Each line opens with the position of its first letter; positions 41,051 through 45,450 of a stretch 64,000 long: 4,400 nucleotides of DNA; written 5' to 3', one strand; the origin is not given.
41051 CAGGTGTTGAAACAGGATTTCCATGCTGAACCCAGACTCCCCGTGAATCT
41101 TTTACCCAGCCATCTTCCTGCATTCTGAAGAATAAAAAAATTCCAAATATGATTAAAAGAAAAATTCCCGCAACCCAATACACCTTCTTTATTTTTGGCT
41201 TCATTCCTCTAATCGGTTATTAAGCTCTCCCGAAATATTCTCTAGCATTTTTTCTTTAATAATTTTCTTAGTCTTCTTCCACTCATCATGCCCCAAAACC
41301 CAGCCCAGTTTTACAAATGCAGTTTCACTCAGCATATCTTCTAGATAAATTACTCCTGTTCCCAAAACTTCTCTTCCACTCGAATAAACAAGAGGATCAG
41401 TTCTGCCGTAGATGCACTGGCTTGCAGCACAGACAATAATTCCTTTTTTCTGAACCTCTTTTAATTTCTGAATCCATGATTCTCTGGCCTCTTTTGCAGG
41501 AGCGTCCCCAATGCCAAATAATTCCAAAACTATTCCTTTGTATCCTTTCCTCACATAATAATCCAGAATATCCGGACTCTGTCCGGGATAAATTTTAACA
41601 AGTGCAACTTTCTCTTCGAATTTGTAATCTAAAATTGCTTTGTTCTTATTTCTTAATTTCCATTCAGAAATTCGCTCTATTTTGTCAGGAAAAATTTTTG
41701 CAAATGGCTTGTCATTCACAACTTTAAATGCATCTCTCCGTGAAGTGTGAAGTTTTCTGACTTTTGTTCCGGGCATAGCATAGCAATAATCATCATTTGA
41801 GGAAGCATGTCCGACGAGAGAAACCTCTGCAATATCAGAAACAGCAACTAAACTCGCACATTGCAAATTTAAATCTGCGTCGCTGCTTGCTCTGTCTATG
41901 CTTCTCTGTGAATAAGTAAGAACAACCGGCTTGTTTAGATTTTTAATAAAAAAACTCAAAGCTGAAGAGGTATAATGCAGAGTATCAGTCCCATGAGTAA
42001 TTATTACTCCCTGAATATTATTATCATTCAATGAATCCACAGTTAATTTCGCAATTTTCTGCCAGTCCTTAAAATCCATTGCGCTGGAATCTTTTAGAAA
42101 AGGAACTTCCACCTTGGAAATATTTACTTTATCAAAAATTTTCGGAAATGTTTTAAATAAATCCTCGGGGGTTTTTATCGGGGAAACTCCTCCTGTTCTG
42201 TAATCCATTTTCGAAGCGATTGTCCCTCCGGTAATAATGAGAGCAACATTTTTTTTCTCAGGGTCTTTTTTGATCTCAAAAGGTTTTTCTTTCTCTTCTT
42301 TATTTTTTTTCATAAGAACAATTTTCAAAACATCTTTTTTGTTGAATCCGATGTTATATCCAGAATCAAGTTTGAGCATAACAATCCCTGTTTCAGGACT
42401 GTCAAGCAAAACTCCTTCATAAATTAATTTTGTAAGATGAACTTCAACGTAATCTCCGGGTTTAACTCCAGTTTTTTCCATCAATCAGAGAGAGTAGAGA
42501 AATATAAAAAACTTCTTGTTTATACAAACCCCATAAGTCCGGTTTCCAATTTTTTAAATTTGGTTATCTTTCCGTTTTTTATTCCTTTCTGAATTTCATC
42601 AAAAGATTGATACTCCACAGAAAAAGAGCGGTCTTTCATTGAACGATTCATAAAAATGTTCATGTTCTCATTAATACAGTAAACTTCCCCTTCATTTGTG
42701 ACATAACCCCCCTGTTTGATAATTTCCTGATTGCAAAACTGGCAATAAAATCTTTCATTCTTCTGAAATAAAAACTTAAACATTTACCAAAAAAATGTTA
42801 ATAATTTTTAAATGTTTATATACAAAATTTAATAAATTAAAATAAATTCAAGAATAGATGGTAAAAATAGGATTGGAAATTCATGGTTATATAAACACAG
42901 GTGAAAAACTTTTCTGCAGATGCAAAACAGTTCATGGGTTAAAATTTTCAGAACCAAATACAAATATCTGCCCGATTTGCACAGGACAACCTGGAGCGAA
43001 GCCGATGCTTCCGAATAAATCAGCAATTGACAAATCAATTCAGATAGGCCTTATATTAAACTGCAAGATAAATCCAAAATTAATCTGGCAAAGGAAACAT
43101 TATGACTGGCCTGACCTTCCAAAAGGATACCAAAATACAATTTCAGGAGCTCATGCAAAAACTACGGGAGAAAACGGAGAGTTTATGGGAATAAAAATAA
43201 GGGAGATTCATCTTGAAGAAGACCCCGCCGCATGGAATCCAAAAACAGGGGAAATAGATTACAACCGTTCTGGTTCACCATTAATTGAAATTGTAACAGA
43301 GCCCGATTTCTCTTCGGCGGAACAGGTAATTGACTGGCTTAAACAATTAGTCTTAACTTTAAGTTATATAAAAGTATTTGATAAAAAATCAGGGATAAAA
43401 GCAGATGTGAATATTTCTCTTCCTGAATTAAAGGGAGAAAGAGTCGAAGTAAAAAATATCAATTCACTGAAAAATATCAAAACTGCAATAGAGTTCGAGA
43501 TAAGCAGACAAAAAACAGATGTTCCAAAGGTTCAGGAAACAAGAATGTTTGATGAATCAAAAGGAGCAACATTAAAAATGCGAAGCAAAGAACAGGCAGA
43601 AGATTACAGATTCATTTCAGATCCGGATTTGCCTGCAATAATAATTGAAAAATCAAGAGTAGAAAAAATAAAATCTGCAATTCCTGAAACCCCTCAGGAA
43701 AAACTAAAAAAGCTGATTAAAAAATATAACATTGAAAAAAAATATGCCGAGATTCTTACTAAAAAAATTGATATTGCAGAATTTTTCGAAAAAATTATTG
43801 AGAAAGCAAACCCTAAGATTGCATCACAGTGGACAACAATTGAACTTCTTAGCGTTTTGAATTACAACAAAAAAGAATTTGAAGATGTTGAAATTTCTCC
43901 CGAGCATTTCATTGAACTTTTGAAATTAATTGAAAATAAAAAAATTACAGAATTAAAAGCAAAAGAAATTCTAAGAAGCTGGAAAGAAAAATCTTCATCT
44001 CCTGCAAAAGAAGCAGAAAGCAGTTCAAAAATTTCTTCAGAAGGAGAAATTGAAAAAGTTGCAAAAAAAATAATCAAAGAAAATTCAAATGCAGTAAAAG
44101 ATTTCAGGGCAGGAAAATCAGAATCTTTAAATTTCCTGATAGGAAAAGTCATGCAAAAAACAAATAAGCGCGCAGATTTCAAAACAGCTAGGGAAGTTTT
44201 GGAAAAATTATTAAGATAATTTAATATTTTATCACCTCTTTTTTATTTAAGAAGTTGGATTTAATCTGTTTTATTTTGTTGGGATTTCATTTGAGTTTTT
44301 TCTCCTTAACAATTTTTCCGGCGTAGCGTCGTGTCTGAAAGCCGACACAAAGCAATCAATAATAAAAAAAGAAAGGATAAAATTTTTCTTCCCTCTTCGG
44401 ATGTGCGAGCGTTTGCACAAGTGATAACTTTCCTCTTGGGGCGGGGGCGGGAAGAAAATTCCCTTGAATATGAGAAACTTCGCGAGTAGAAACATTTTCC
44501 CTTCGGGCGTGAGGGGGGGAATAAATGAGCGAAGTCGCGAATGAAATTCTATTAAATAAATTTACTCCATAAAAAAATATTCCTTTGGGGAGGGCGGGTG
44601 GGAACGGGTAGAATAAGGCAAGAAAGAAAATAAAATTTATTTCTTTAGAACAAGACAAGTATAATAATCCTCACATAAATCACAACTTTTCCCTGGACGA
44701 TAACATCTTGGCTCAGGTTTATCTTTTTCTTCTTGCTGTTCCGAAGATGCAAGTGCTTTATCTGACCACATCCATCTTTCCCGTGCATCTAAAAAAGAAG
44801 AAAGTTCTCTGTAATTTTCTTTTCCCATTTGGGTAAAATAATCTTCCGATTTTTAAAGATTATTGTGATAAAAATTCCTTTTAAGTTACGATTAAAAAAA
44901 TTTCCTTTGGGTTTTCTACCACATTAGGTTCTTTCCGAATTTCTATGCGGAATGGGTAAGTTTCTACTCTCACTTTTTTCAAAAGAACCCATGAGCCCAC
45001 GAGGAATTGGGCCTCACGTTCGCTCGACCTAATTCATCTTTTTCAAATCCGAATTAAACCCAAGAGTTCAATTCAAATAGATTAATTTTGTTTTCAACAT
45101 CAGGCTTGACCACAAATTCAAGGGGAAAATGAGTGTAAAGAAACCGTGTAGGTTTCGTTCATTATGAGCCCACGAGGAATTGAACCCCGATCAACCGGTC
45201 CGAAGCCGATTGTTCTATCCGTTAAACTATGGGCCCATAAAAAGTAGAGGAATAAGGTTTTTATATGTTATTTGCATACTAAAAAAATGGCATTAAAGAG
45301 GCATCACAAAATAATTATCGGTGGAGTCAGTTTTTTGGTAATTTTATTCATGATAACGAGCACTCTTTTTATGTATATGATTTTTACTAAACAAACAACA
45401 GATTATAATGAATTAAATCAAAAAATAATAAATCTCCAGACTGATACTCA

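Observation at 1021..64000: Modular, GC-rich intergenic repeat family at 15+ loci, all recognisable copies in the same (+) orientation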

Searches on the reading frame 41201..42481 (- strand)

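Call 57: search_protein_families(library=pfam, proteins=[window:41201-42481:-], max_evalue=0.001)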
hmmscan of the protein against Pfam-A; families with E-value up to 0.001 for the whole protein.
window:41201-42481:- (426 aa): 3 families
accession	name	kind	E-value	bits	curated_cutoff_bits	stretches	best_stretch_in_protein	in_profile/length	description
PF00710.25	Asparaginase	-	1.1e-49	169.1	22.5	1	78-269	1-186/193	Asparaginase, N-terminal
PF17763.6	Asparaginase_C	-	7.4e-26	90.8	34.6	1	291-400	1-105/114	Glutaminase/Asparaginase C-terminal domain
PF18195.6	GatD_N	-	1.2e-12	47.5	25.7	1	7-55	2-52/54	GatD N-terminal domain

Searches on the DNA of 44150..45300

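Call 30: search_rna_families(source=window, start=44150, end=45300, threshold=evalue, max_evalue=5)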
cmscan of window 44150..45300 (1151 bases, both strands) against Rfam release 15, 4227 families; matches with E-value up to 5: 6.
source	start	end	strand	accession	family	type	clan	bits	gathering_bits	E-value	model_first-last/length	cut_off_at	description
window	45165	45236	-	RF00005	tRNA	Gene; tRNA;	CL00001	59.2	29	5.3e-12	1-71/71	no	tRNA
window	44268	44390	+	RF01859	Phe_leader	Cis-reg; leader;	-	19.3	55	2.5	1-125/125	no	Phenylalanine leader peptide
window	45164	45236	+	RF04354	Plastid-ycf2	Cis-reg;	-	19.1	65.7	0.63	1-75/75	no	Plastid-ycf2 5UTR RNA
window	45166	45207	-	RF01684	mascRNA-menRNA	Gene;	-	16.9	42.5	2.4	1-56/56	no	MALAT1-associated small cytoplasmic RNA/MEN beta RNA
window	45022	45154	-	RF01243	snR33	Gene; snRNA; snoRNA; HACA-box;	CL00027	16.3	45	3.7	1-183/183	no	Small nucleolar RNA snR33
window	44682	44754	+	RF02716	sno_ncR3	Gene; snRNA; snoRNA; CD-box;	-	15.5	88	3.6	1-75/75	no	Small nucleolar RNA ncR3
